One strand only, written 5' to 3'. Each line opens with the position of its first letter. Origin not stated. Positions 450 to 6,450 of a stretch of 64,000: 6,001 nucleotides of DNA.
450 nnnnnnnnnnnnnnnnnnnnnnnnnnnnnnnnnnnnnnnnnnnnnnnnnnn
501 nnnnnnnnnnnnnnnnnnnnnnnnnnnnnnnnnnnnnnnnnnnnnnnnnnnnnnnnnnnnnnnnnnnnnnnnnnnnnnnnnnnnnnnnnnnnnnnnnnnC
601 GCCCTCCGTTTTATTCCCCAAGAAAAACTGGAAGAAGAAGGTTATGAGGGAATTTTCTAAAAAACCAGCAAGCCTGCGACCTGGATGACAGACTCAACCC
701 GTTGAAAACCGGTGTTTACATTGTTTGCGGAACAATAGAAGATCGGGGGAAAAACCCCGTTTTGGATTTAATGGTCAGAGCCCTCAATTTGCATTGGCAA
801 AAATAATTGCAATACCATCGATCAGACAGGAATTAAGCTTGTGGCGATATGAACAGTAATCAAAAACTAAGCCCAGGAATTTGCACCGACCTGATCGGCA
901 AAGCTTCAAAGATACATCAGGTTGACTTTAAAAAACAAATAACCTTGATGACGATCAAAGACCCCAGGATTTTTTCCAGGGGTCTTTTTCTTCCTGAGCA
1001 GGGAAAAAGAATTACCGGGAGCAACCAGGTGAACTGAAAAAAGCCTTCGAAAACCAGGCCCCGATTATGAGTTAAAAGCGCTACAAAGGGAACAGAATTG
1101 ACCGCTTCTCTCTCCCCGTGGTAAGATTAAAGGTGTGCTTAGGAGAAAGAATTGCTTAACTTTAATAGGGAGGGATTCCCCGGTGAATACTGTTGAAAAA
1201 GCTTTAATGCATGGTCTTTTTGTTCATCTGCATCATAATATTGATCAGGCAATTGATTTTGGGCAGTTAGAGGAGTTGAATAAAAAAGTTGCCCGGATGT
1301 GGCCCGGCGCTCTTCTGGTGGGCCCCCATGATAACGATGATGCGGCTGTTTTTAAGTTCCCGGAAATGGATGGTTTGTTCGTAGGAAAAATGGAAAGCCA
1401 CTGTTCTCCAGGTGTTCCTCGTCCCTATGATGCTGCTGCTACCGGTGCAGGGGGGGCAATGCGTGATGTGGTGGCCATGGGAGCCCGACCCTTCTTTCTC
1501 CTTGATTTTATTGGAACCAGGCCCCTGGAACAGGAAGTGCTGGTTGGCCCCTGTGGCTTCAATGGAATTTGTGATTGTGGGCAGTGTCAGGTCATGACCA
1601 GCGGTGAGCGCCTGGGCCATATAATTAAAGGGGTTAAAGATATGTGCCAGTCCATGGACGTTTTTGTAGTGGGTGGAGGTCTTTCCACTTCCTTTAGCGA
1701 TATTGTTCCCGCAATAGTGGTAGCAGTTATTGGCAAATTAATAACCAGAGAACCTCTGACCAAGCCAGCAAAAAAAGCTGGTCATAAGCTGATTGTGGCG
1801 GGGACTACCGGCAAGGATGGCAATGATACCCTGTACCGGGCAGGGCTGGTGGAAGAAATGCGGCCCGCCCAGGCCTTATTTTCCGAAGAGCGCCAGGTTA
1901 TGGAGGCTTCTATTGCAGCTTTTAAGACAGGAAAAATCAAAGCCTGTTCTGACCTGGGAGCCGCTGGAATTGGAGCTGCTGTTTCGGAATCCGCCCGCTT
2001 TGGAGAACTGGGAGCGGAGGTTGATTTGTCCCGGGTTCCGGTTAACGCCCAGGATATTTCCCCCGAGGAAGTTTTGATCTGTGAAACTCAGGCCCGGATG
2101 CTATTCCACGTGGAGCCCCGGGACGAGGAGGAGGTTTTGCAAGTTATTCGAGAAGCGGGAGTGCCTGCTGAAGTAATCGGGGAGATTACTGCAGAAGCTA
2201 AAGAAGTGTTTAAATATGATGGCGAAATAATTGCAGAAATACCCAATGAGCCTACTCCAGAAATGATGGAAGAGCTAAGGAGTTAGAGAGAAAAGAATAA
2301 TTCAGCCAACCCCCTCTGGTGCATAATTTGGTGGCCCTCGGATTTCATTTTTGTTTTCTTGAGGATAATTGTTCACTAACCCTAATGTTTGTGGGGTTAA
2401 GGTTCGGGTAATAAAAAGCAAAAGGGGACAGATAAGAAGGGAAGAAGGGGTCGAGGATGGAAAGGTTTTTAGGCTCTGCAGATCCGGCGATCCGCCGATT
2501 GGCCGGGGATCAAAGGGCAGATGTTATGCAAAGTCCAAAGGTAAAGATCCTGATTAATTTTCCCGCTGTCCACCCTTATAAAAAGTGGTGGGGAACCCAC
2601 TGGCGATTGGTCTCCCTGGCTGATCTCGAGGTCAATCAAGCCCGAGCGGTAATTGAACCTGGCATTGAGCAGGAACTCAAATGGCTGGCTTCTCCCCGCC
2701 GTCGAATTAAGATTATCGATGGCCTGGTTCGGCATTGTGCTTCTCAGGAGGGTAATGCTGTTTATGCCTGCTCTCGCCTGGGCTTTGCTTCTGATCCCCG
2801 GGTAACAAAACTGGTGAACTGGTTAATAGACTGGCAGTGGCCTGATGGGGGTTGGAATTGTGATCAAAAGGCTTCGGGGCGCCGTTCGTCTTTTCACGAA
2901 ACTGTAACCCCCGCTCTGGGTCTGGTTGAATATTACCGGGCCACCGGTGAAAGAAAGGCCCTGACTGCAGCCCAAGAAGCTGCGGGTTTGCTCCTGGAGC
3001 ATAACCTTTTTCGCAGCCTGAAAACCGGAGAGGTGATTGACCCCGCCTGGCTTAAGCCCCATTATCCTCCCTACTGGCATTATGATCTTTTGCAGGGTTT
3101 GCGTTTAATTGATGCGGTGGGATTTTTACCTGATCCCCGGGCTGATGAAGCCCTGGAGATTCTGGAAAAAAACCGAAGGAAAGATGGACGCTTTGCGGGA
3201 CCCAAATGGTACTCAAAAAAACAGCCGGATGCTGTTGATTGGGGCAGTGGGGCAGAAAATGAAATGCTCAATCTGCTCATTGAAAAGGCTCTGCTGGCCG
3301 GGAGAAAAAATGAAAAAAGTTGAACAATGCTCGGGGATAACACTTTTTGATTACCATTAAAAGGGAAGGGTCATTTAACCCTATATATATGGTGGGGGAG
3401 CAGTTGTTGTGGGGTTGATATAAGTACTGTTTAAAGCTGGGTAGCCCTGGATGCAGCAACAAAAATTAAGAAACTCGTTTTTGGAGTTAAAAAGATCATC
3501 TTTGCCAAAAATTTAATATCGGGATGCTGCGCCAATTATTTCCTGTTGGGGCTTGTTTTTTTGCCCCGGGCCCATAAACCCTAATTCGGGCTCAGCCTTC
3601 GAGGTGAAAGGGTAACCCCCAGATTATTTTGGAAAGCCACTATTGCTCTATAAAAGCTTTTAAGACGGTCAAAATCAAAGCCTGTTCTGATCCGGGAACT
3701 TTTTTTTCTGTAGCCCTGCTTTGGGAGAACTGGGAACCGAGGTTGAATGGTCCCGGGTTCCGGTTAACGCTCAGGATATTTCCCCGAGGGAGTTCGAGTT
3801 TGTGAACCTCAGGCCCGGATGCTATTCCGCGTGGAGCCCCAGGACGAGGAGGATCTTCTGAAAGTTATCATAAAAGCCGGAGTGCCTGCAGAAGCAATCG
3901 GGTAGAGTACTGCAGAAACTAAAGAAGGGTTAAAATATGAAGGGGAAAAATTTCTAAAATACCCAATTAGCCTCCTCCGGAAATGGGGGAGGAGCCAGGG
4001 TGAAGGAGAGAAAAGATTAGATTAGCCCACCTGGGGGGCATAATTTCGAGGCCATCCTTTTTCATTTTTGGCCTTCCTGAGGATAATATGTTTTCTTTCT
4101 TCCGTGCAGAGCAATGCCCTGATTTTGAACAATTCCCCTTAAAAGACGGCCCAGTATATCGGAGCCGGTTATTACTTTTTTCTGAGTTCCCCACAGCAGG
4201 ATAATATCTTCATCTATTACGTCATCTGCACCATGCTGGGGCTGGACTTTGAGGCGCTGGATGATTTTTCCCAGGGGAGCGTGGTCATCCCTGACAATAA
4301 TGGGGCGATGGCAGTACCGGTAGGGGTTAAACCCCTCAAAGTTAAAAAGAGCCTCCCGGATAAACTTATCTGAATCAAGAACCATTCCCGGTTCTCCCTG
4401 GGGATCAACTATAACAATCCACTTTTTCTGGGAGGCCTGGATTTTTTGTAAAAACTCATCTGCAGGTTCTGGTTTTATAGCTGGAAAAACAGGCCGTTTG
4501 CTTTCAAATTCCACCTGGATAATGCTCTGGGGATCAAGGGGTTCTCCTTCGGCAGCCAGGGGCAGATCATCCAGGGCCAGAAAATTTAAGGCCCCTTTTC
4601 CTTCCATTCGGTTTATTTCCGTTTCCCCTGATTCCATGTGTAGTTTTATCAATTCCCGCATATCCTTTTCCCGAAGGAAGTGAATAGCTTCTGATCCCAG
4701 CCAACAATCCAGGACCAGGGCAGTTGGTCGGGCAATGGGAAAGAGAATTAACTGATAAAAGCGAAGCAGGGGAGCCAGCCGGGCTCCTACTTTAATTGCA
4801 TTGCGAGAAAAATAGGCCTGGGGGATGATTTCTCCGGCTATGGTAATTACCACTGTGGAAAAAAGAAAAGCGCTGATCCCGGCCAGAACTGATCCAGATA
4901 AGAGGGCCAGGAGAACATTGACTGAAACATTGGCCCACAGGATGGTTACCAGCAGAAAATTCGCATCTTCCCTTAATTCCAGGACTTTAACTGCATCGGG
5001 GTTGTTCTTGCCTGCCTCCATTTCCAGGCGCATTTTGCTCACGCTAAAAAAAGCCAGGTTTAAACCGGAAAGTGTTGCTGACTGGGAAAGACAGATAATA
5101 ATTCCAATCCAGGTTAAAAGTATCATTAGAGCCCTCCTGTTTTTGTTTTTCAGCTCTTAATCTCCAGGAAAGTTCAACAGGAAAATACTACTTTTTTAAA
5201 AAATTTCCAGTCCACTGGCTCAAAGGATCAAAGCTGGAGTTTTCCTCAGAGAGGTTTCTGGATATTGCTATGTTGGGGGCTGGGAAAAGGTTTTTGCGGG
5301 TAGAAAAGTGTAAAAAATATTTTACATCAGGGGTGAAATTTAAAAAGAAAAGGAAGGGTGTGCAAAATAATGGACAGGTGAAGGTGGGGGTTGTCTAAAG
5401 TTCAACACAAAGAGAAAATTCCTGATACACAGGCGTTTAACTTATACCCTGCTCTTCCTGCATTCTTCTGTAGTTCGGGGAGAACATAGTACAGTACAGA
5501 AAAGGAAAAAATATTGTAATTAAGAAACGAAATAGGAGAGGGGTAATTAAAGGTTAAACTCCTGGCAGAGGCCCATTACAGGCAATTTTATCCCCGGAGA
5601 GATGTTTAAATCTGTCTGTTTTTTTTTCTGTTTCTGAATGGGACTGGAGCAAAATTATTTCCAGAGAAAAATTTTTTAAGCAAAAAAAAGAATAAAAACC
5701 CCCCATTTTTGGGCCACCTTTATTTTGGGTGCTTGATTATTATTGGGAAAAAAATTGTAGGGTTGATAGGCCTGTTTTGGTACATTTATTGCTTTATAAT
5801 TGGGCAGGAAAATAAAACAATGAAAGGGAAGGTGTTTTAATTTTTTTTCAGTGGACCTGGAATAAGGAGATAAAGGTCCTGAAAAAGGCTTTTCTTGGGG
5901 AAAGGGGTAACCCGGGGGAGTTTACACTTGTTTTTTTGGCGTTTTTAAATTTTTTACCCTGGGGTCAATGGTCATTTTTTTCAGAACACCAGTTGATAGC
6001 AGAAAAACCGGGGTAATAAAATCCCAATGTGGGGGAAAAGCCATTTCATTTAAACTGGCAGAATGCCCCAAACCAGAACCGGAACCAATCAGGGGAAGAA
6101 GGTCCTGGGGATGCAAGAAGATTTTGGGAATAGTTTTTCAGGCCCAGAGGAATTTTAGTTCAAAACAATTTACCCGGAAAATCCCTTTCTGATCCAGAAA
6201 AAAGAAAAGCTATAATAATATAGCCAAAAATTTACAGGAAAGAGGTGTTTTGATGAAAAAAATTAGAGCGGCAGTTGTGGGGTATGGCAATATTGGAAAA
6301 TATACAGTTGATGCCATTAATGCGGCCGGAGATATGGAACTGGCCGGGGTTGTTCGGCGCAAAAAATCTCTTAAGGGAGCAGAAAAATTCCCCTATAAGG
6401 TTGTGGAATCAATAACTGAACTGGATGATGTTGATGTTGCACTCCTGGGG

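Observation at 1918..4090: Diverged ~440-bp direct repeat (gene-end duplication) flanking a 1.3-kb insert that carries a QW-motif protein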

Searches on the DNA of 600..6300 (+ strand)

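Call 36: search_rna_families(source=window, start=600, end=6300, threshold=evalue, max_evalue=1)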
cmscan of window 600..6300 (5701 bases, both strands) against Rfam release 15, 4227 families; matches with E-value up to 1: 0.
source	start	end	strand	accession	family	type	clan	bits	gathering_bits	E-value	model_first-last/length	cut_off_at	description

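Call 47: search_dna_similar(query=window:2371-3646:+, collection=plasmids, mode=distant, max_rows=10)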
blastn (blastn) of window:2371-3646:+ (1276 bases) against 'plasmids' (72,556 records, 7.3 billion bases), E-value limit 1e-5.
No match.

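Call 48: search_dna_similar(query=window:2371-3646:+, collection=phages, mode=distant, max_rows=10)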
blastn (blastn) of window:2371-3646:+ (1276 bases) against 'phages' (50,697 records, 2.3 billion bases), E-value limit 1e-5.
No match.
